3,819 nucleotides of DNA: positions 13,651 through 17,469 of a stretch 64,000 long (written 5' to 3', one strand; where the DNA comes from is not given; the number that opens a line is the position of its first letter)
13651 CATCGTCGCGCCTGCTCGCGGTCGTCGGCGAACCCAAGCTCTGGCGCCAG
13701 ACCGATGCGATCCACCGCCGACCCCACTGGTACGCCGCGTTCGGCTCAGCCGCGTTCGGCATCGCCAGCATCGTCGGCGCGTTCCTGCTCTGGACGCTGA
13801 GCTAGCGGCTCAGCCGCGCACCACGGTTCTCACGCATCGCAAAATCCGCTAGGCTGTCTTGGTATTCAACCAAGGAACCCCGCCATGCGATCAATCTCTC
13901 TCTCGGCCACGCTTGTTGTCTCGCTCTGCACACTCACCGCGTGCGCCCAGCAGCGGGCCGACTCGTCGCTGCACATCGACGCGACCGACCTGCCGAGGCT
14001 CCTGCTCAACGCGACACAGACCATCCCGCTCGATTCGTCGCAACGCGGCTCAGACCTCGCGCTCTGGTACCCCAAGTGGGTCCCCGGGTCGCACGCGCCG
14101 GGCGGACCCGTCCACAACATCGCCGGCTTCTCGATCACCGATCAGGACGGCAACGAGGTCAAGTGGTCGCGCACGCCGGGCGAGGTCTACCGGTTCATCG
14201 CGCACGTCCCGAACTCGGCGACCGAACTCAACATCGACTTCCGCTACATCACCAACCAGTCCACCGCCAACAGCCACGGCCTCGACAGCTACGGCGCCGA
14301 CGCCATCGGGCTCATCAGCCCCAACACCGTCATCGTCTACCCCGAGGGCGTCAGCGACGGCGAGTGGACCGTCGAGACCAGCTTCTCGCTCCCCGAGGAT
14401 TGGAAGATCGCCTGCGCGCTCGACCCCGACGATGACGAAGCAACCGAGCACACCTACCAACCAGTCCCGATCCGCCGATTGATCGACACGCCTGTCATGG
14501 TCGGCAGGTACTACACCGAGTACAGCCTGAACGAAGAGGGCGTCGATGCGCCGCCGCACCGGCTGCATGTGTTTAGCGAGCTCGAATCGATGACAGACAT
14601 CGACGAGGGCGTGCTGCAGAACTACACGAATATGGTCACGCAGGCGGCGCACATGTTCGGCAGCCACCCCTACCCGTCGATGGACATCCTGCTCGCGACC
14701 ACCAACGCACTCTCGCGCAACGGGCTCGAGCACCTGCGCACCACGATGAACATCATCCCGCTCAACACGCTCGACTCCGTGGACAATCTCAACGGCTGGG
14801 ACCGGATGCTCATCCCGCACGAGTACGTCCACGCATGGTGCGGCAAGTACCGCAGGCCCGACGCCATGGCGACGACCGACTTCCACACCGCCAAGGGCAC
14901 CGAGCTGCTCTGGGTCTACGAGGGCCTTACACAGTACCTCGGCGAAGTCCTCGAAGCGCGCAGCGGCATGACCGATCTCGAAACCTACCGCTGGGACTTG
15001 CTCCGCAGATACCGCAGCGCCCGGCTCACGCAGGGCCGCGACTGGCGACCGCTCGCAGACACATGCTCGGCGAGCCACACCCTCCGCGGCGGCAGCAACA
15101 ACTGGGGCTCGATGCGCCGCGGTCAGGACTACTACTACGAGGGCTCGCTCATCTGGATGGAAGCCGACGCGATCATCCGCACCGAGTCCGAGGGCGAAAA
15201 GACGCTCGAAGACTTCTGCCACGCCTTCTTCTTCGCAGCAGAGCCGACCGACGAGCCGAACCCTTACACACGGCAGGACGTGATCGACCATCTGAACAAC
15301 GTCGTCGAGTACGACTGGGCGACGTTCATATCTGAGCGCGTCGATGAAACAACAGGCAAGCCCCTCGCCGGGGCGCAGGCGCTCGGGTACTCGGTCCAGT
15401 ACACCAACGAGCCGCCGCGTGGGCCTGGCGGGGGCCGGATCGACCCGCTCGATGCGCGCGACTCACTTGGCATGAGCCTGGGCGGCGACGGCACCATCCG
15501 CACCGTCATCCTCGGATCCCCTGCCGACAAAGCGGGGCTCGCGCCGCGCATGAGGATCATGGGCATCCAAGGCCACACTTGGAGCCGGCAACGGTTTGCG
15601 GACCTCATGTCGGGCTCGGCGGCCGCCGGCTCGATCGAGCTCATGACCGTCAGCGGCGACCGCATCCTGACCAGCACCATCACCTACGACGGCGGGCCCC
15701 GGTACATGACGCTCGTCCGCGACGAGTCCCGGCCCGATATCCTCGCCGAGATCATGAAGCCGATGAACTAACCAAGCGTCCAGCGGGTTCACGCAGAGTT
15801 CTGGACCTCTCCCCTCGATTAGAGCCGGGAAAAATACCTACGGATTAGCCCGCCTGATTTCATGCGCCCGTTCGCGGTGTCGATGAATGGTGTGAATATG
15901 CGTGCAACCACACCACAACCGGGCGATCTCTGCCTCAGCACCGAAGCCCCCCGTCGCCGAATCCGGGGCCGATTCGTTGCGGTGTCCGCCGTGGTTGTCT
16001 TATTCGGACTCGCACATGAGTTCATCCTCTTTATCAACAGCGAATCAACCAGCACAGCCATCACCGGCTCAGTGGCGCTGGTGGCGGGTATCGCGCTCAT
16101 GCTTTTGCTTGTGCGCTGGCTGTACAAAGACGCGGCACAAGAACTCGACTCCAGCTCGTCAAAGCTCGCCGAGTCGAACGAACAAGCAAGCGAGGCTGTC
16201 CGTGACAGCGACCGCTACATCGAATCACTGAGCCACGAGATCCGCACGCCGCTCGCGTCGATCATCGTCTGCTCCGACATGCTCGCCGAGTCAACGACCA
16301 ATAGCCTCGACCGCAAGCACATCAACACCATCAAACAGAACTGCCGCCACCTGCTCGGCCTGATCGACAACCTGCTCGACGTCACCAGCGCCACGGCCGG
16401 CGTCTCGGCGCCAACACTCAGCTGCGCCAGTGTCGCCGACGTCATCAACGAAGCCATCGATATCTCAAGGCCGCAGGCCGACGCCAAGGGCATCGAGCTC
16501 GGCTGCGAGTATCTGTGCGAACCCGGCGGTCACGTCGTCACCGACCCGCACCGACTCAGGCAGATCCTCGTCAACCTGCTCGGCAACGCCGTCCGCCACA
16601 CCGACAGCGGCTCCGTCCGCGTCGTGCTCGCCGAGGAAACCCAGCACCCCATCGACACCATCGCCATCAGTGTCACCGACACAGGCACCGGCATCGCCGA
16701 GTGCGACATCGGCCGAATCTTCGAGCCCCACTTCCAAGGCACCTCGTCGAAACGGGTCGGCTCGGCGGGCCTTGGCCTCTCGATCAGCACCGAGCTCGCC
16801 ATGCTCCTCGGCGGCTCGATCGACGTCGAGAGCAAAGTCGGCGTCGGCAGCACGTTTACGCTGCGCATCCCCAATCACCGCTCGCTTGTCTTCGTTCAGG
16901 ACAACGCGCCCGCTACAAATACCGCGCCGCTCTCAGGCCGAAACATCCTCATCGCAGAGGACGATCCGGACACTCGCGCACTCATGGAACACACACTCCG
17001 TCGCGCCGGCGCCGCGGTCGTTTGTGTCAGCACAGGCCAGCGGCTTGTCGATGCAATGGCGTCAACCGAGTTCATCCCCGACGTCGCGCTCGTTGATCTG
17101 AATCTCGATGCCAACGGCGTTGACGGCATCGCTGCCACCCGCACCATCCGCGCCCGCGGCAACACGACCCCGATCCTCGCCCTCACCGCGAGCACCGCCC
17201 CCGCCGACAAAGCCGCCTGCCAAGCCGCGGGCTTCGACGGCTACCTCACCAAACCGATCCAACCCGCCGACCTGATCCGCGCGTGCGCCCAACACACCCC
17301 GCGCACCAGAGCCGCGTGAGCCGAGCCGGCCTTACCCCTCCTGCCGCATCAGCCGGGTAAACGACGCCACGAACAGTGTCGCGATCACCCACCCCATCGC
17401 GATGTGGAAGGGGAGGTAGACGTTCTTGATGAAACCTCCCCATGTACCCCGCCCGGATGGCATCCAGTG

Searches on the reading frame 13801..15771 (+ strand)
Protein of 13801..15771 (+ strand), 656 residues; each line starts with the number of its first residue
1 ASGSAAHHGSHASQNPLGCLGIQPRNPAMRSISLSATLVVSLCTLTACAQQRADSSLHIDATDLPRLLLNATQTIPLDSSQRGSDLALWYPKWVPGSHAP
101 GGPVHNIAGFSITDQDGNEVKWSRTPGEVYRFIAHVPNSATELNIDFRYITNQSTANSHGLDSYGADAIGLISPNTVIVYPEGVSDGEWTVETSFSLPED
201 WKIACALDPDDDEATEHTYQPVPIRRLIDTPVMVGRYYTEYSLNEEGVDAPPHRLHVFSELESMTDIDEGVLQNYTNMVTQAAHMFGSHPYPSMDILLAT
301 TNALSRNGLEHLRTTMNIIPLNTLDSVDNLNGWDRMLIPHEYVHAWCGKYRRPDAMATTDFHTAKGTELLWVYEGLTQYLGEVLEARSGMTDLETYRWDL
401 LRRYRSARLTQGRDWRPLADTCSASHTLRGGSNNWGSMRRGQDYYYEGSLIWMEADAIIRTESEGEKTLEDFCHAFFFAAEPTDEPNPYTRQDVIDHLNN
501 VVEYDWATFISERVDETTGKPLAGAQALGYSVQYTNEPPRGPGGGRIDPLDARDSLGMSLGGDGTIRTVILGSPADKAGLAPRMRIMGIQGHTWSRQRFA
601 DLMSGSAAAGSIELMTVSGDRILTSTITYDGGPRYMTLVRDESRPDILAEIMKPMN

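Call 42: search_protein_families(library=pfam, proteins=[window:13801-15771:+], max_evalue=0.001)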
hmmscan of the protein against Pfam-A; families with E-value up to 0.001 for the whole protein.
window:13801-15771:+ (656 aa): 2 families
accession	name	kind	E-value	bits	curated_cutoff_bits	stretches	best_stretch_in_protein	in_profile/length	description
PF17899.6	Peptidase_M61_N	-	5.9e-30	104.9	23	1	57-236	2-168/168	Peptidase M61 N-terminal domain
PF05299.18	Peptidase_M61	-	1.2e-27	97.1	22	1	336-451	4-118/118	M61 glycyl aminopeptidase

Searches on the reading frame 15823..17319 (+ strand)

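Call 42: search_protein_families(library=pfam, proteins=[window:15823-17319:+], max_evalue=0.001)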
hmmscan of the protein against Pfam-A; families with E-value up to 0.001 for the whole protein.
window:15823-17319:+ (498 aa): 3 families
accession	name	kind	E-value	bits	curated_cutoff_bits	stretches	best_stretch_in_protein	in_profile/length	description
PF02518.31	HATPase_c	-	3.7e-26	92.2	26.4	1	241-351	2-109/111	Histidine kinase-, DNA gyrase B-, and HSP90-like ATPase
PF00072.30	Response_reg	-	8.3e-21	74.7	30.2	1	375-487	1-109/111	Response regulator receiver domain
PF00512.31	HisKA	-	5.7e-13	49.2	26.9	1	133-193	6-66/66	His Kinase A (phospho-acceptor) domain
